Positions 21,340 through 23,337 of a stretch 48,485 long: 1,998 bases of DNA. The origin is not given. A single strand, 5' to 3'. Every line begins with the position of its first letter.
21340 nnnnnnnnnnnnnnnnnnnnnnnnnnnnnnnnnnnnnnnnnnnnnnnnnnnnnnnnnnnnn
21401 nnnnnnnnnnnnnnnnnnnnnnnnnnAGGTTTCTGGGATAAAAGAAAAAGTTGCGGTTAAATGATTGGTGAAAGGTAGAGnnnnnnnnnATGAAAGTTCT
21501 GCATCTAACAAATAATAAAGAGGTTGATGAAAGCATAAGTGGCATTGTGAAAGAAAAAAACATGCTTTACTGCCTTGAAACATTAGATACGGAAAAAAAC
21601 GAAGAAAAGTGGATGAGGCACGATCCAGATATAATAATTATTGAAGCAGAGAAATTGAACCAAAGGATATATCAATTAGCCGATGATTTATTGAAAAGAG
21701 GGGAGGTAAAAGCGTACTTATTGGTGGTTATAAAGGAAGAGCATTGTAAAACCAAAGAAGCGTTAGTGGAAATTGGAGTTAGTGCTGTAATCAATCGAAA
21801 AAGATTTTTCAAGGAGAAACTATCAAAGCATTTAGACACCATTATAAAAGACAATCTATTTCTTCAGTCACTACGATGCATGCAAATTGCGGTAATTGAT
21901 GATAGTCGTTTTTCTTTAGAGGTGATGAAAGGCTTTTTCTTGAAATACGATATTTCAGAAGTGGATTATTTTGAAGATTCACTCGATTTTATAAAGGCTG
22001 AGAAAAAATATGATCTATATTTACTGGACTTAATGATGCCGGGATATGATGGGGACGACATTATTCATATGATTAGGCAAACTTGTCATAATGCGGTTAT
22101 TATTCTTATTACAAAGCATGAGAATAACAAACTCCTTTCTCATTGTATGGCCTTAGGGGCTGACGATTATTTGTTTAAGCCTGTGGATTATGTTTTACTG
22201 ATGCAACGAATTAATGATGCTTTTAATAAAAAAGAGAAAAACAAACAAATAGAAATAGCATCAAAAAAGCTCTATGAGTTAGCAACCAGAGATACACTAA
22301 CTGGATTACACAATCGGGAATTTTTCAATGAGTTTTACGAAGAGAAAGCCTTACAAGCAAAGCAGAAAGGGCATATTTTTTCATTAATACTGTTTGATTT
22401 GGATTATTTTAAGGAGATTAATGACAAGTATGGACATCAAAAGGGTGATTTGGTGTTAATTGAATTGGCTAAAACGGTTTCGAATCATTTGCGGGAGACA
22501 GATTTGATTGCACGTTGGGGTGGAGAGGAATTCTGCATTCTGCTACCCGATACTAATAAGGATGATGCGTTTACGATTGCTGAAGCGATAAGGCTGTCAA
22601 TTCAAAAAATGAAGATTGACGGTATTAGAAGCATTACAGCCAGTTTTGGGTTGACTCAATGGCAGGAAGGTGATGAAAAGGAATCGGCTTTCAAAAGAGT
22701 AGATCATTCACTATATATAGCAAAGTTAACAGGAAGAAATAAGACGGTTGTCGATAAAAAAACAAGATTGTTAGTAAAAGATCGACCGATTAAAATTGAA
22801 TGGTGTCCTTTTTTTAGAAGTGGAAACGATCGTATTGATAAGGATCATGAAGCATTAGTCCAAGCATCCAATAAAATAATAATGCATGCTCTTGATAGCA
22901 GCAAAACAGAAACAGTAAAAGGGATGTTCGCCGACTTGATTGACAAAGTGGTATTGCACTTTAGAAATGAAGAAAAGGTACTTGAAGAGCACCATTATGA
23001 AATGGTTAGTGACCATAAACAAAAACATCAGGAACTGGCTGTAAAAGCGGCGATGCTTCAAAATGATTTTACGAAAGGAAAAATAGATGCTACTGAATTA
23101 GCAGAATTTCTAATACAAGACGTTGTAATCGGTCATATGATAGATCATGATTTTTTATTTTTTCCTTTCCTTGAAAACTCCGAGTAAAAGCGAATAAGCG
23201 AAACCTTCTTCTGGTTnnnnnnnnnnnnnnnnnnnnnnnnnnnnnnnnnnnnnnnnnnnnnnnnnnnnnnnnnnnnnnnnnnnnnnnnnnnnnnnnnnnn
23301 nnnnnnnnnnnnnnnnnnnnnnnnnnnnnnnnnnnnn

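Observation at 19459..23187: Cytoplasmic phosphorelay feeding a receiver-GGDEF-hemerythrin protein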

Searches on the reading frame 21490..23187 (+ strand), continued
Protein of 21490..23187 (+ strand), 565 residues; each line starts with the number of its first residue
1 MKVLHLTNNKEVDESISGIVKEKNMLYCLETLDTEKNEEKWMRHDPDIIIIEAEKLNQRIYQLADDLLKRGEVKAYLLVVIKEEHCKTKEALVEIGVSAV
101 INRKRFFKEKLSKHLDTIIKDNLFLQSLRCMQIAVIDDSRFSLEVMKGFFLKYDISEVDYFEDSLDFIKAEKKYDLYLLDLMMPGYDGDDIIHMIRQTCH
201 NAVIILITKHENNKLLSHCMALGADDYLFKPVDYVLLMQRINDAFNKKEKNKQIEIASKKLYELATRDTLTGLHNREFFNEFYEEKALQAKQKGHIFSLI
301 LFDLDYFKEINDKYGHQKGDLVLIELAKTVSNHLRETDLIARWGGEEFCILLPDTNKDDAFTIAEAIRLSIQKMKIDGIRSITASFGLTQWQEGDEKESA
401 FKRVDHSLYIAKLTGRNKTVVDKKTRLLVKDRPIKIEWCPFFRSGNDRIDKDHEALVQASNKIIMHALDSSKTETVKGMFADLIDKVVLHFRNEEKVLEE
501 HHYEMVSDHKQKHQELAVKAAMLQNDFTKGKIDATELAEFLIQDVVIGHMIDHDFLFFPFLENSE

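Call 25: find_related_loci(query=A1, collection=genome_contigs, flank=6000)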
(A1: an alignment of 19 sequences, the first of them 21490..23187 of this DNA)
Query A1 (565 aa) in genome_contigs; peptide patterns used: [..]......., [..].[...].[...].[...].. (x = any residue, [..] = any of these).
600 stretches matched a pattern (row limit reached: there are more); 599 encode a relative of the query (tblastn E <= 1e-3); the best 80 are kept; 80 distinct loci.
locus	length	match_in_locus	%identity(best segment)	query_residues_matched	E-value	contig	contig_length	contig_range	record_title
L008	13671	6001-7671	39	1-558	5e-140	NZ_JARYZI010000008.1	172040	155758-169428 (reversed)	Fusibacter bizertensis strain WBS NODE_8_length_172040_cov_57.094334, whole genome shotgun sequence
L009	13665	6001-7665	35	1-554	5e-107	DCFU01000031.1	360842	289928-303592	MAG TPA_asm: Megamonas sp. UBA1796 UBA1796_contig_2895, whole genome shotgun sequence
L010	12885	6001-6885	34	266-561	2e-52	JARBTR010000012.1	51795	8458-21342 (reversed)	MAG: Bacillales bacterium isolate L_E1_T20_C_bin.143 scaffold_2055, whole genome shotgun sequence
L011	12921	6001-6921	35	255-558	6e-51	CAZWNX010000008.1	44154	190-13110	MAG TPA_asm: uncultured Lachnospiraceae bacterium isolate SRP192927_co1_11 genome assembly, contig: NODE_1227_length_441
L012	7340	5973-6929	32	252-563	3e-50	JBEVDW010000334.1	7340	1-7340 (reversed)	MAG: Steroidobacteraceae bacterium isolate T2R1BO.metabat2.75 T2R1BO.metabat2.75_k133_8469873, whole genome shotgun sequ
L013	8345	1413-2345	32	251-554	1e-49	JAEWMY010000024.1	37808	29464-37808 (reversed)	MAG: Spirochaetes bacterium isolate OH_PDB_149 k127_11687, whole genome shotgun sequence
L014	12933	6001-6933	33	259-563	6e-50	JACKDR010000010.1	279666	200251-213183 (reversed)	MAG: Kofleriaceae bacterium isolate HK-STAS-MYXO-12 HK-STAS-MYXO-12_10, whole genome shotgun sequence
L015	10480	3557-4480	34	252-561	1e-48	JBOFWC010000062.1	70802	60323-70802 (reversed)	MAG: Proteocatella sp. isolate WFFMC_MAG_562 k139_272389_flag=0_multi=21.9881_len=70802, whole genome shotgun sequence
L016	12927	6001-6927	32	260-562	1e-47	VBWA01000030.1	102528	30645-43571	MAG: Rhodocyclaceae bacterium isolate X1_MaxBin.001 scaffold_352, whole genome shotgun sequence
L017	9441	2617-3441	36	175-419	4e-45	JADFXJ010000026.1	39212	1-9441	MAG: Nitrospirae bacterium isolate nDJH13bin3 nDJH13_bin3_NODE_439_length_39212_cov_66.851827, whole genome shotgun sequ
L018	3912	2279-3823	37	133-420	4e-44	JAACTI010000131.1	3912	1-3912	MAG: Deltaproteobacteria bacterium isolate CG_2015-17_54_20 CG_2015-17_curated_scaffold_29480, whole genome shotgun sequ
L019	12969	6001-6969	32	106-421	3e-43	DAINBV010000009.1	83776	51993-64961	MAG TPA_asm: Geobacteraceae bacterium isolate CTOTU26084 NODE_52_length_83776_cov_6.442720, whole genome shotgun sequenc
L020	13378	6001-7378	34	132-421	4e-41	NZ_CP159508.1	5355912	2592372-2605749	Pseudanabaena minima str. Chao 2107 chromosome, complete genome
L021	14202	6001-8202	42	245-433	2e-40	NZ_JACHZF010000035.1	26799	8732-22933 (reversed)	Halomonas campaniensis strain 5AG Ga0075189_35, whole genome shotgun sequence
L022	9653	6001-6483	44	260-420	5e-40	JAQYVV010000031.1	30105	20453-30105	MAG: Desulfurivibrionaceae bacterium isolate SF_100_bin22 SF_100_bin.22.orig_100_contig-145_2867, whole genome shotgun s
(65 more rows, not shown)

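Call 27: search_solved_structures(query=A1, max_evalue=0.001, show_alignments=0)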
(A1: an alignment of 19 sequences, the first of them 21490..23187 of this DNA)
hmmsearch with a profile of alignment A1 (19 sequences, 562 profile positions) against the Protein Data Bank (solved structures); distinct sequences matched with E-value up to 0.001: 325 (the best 60 are shown).
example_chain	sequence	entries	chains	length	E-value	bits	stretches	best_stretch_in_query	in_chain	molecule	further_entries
2wb4_A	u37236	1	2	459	2.1e-62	214.6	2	174-420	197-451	DIGUANYLATE CYCLASE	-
9g85_A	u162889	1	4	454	2.3e-62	214.5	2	174-419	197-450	Response regulator PleD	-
1w25_A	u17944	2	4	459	2.4e-62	214.4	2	174-420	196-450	STALKED-CELL DIFFERENTIATION CONTROLLING PROTEIN | RESPONSE REGULATOR PLED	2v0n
9g86_A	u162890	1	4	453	2.6e-62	214.3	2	174-419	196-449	Response regulator PleD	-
6zxm_A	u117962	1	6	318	3.5e-54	187.5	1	131-420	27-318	Putative GGDEF/response regulator receiver domain protein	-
6zxc_A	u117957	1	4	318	1.3e-51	179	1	131-420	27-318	Putative GGDEF/response regulator receiver domain protein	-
6zxb_A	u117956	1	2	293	1.5e-51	178.8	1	132-420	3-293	Putative GGDEF/response regulator receiver domain protein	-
5llw_B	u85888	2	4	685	9.5e-48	166.2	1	238-420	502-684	Diguanylate cyclase (GGDEF) domain-containing protein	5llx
3i5a_A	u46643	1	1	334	1.1e-46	162.8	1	135-419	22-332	Response regulator/GGDEF domain protein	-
6et7_A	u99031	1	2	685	1.4e-46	162.4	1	241-420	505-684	Diguanylate cyclase (GGDEF) domain-containing protein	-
3ign_A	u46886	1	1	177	8.8e-45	156.4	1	258-421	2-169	Diguanylate cyclase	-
3bre_A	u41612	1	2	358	6.7e-44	153.5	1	170-418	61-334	Probable two-component response regulator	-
7e6g_A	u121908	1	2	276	5.1e-43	150.6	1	250-420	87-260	Putative GGDEF domain protein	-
5euh_A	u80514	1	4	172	8.2e-41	143.3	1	264-420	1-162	Putative GGDEF domain membrane protein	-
4zve_A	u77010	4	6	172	4.8e-40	140.8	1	267-418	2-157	Diguanylate cyclase DosC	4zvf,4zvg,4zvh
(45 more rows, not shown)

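Call 29: find_encoding_contigs(protein=P0041, flank=6000, max_places=2)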
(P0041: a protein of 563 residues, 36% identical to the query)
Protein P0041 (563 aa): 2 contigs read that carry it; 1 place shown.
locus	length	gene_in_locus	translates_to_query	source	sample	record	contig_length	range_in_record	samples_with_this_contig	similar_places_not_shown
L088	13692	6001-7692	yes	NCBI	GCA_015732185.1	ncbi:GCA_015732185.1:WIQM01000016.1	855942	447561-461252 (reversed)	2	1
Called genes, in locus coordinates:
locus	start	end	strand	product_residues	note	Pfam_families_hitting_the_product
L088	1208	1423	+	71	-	-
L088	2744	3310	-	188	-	PF01174:SNO, PF03575:Peptidase_S51 (weak), PF00117:GATase (weak), PF07685:GATase_3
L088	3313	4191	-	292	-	PF01680:SOR_SNZ, PF05690:ThiG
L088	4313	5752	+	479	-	PF00392:GntR, PF00155:Aminotran_1_2, PF12897:Asp_aminotransf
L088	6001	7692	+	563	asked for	PF00072:Response_reg, PF00990:GGDEF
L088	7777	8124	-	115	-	PF02579:Nitro_FeMo-Co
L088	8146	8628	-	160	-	PF01451:LMWPc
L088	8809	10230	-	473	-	PF00361:Proton_antipo_M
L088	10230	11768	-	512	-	PF00361:Proton_antipo_M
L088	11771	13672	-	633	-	PF00662:Proton_antipo_N, PF00361:Proton_antipo_M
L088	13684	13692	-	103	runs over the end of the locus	PF00420:Oxidored_q2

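Call 30: find_encoding_contigs(protein=P0036, flank=6000, max_places=2)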
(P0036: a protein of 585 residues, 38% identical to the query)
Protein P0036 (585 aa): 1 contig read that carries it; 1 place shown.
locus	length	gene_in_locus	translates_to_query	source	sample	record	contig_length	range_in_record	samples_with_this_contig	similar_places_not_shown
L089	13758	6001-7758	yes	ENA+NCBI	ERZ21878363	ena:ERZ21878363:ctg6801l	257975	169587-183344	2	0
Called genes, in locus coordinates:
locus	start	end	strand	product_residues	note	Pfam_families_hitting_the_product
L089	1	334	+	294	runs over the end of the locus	PF19293:CdaA_N, PF02457:DAC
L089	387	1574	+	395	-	PF07949:YbbR (weak)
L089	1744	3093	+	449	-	PF02878:PGM_PMM_I, PF02879:PGM_PMM_II, PF02880:PGM_PMM_III, PF00408:PGM_PMM_IV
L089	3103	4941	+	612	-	PF13522:GATase_6, PF13537:GATase_7, PF01380:SIS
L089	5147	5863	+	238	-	PF01209:Ubie_methyltran (weak), PF03848:TehB (weak), PF02353:CMAS, PF13489:Methyltransf_23, PF08241:Methyltransf_11, PF08242:Methyltransf_12, PF13649:Methyltransf_25, PF13847:Methyltransf_31, +1 more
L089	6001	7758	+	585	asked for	PF00072:Response_reg, PF00990:GGDEF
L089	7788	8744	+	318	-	PF01381:HTH_3, PF13560:HTH_31 (weak)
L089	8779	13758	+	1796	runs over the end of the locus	-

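Call 31: find_encoding_contigs(protein=P0002, flank=6000, max_places=2)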
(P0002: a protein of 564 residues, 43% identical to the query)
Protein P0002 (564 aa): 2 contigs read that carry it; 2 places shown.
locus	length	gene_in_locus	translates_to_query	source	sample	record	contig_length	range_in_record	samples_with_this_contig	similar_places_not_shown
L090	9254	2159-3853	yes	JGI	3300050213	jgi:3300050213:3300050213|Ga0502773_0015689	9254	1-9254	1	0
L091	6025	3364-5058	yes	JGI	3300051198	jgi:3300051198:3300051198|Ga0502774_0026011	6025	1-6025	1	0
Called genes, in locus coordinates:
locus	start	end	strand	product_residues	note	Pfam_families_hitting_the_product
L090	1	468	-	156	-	?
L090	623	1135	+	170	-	PF04608:PgpA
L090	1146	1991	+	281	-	PF00892:EamA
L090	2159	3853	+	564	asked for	PF00072:Response_reg, PF00990:GGDEF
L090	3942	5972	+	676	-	PF00009:GTP_EFTU, PF22042:EF-G_D2, PF03144:GTP_EFTU_D2, PF14492:EFG_III, PF16658:RF3_C (weak), PF03764:EFG_IV, PF00679:EFG_C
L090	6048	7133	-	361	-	PF00892:EamA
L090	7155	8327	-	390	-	PF02417:Chromate_transp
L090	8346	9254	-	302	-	?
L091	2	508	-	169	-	?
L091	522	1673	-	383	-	PF13091:PLDc_2, PF00614:PLDc (faint), PF13091:PLDc_2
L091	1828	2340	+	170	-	PF04608:PgpA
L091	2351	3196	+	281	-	PF00892:EamA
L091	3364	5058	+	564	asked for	PF00072:Response_reg, PF00990:GGDEF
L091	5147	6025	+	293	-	?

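Call 32: predict_structure(alignment_id=A1)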
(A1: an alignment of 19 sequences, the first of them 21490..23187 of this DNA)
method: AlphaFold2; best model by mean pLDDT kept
length: 565 residues; sequences in the alignment: 19
mean_pLDDT: 85.9   pTM: 0.58
mean pLDDT of the five models: 85.9, 85.4, 84.8, 82.4, 82.0
residues with pLDDT >= 90: 178; 70-90: 350; 50-70: 36; < 50: 1
segments of 3 or more residues with pLDDT < 50: none
pLDDT, mean of each block of 10 residues (from residue 1): 88 90 92 71 83 85 80 76 75 82 86 88 87 93 88 89 92 92 88 90 89 83 90 83 87 88 90 94 93 92 90 92 95 94 93 93 90 88 90 85 83 69 60 74 83 88 84 87 87 90 88 88 88 84 78 77 66
secondary structure, 60 per line:
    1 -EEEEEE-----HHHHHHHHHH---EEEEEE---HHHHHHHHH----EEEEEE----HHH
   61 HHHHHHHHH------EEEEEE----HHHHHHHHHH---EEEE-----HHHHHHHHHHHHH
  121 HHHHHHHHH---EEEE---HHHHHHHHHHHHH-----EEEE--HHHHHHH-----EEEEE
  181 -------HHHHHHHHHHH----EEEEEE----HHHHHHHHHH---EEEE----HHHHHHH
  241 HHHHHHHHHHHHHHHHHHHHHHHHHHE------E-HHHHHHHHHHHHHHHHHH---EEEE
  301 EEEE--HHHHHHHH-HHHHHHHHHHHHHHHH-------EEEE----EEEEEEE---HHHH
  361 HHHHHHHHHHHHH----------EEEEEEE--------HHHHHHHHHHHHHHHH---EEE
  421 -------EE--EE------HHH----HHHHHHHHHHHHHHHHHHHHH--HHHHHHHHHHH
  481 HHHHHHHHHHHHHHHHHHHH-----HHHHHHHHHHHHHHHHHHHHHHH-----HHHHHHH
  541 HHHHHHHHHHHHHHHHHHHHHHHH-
elements in order: E2-7 H13-22 E26-31 H35-43 E48-53 H58-69 E76-81 H86-95 E99-102 H108-129 E133-136 H140-152 E158-161 H164-170 E176-180 H188-198 E203-208 H213-222 E226-229 H234-266 H276-293 E297-304 H307-314 H316-331 E339-342 E347-353 H357-373 E384-390 H399-414 E418-420 H447-467 H470-500 H506-528 H534-564
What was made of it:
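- On O2-binding-type (bacterio)hemerythrin domain: call 32: helices 447-467, 470-500, 506-528 and 534-564, pLDDT about 84-90
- Closest known: DgcR. Same: A canonical receiver is joined to GGDEF by a continuous helix (aa 234-266, call 32).
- The AlphaFold model has pLDDT 86, with a (beta-alpha)5 N-terminal domain and a continuous receiver-to-GGDEF helix (call 32). The model's inter-domain geometry is unreliable (pTM 0.58, call 32).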

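Call 36: fold_search(model_id=the predicted structure, library=pdb)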
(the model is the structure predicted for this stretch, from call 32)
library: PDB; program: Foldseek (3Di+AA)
matches with E <= 10: 1674; with E <= 0.001: 413
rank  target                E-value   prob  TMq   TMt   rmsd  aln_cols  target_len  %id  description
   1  2v0n_A                1.5e-25  1.00  0.33  0.40  18.7       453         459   22  ACTIVATED RESPONSE REGULATOR PLED IN COMPLEX WITH C-DIGMP AND GTP- ALPHA-S (released 2007-08-21)
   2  2wb4_B                2.7e-25  1.00  0.27  0.35  15.2       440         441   22  activated diguanylate cyclase PleD in complex with c-di-GMP (released 2010-04-21)
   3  2wb4_A                3.4e-25  1.00  0.33  0.39  19.1       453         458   22  activated diguanylate cyclase PleD in complex with c-di-GMP (released 2010-04-21)
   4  9g85_A                8.1e-24  1.00  0.32  0.39  18.9       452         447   21  Structure of Response regulator PleD in complex with c-diGMP and ppGpp (released 2025-08-06)
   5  9g86_A                9.5e-24  1.00  0.33  0.40  18.5       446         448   22  Structure of Response regulator PleD in complex with c-diGMP and pppGpp (released 2025-08-06)
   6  9g85_B                2.2e-23  1.00  0.32  0.40  18.7       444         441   22  Structure of Response regulator PleD in complex with c-diGMP and ppGpp (released 2025-08-06)
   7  9g85_D                3.3e-23  1.00  0.33  0.39  18.5       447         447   22  Structure of Response regulator PleD in complex with c-diGMP and ppGpp (released 2025-08-06)
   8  9g85_C                3.4e-23  1.00  0.32  0.39  19.0       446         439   22  Structure of Response regulator PleD in complex with c-diGMP and ppGpp (released 2025-08-06)
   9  9g86_B                4.9e-23  1.00  0.32  0.40  18.7       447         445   22  Structure of Response regulator PleD in complex with c-diGMP and pppGpp (released 2025-08-06)
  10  1w25_A                7.8e-23  1.00  0.28  0.35  18.1       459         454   22  Response regulator PleD in complex with c-diGMP (released 2004-11-18)
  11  3i5a                  5.3e-21  1.00  0.28  0.48  15.1       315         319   30  Crystal structure of full-length WpsR from Pseudomonas syringae (released 2009-08-18)
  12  6zxb_A                3.2e-20  1.00  0.30  0.52   8.3       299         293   31  Diguanylate cyclase DgcR (I-site mutant) in native state (released 2021-03-31)
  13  3bre_B                4.1e-20  1.00  0.31  0.52  15.5       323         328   28  Crystal Structure of P.aeruginosa PA3702 (released 2008-04-01)
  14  3bre_A                1.5e-19  1.00  0.32  0.55  15.4       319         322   28  Crystal Structure of P.aeruginosa PA3702 (released 2008-04-01)
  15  6zxm_A                1.8e-18  1.00  0.27  0.51  19.0       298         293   31  Diguanylate cyclase DgcR in complex with c-di-GMP (released 2021-03-31)
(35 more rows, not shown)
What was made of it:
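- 22189..22287 (+): Continuous helix (aa 234-266) running from receiver alpha5 into the GGDEF domain, as in the DgcR/WspR stalk. call 32 (H234-266); call 36 (DgcR 6ZXB, WspR 3BRE hits)
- Closest known: DgcR. Same: There are 28-31% identity structural hits (call 36).
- The best structural matches are PleD, WspR and DgcR (call 36).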

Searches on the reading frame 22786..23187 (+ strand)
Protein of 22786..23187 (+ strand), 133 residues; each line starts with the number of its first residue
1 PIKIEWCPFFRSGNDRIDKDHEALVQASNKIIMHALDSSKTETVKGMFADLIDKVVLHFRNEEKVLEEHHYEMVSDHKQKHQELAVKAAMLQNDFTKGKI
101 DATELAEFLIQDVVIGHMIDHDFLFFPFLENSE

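Call 28: search_solved_structures(query=window:22786-23187:+, max_evalue=1, show_alignments=3)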
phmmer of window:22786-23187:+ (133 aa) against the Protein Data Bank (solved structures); distinct sequences matched with E-value up to 1: 14.
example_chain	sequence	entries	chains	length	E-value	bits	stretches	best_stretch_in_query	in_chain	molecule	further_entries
4xpx_A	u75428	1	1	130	1.8e-09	41.2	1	17-129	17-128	Bacteriohemerythrin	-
4xq1_A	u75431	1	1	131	2.5e-09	40.8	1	17-129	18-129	Bacteriohemerythrin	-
4xpy_A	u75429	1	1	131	3.5e-09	40.3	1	17-129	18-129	Bacteriohemerythrin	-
4xpw_A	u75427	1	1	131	3.6e-09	40.3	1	17-129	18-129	Bacteriohemerythrin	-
2avk_A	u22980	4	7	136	0.013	19.1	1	15-128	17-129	hemerythrin-like domain protein DcrH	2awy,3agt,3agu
2awc_A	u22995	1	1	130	0.015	18.9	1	16-128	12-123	hemerythrin-like domain protein DcrH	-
3whn_A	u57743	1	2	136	0.024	18.2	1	15-122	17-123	Hemerythrin-like domain protein DcrH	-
3waq_A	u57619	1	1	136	0.029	17.9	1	15-123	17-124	Hemerythrin-like domain protein DcrH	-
1hrb_A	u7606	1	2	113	0.032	17.8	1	5-83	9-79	HEMERYTHRIN B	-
1i4z_A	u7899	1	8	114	0.042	17.4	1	5-84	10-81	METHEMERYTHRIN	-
1i4y_A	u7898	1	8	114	0.044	17.4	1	5-84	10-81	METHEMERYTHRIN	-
1a7d_A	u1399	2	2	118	0.097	16.2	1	10-94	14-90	MYOHEMERYTHRIN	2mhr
1a7e_A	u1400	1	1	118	0.13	15.8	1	10-91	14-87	MYOHEMERYTHRIN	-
1hmd_A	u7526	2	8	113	0.87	13.2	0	56-98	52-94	HEMERYTHRIN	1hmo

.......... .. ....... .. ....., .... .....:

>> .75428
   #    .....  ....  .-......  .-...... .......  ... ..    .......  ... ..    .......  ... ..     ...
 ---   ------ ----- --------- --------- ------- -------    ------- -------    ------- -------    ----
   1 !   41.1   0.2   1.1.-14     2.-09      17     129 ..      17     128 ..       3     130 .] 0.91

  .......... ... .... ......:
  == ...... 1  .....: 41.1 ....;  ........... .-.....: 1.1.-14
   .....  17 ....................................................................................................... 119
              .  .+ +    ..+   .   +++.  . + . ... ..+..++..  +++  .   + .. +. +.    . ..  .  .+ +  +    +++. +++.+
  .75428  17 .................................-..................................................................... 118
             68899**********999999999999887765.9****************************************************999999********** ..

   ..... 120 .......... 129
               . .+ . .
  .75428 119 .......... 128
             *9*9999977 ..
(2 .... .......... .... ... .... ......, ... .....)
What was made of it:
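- Closest known: Desulfovibrio vulgaris DcrH. Different: Sequence similarity to DcrH-Hr is weak (E 0.013, call 28); it is closer to Methylococcus bacteriohemerythrin (E 2e-9).
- The ligand register was verified against the solved bacteriohemerythrin 4XPX (call 28).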
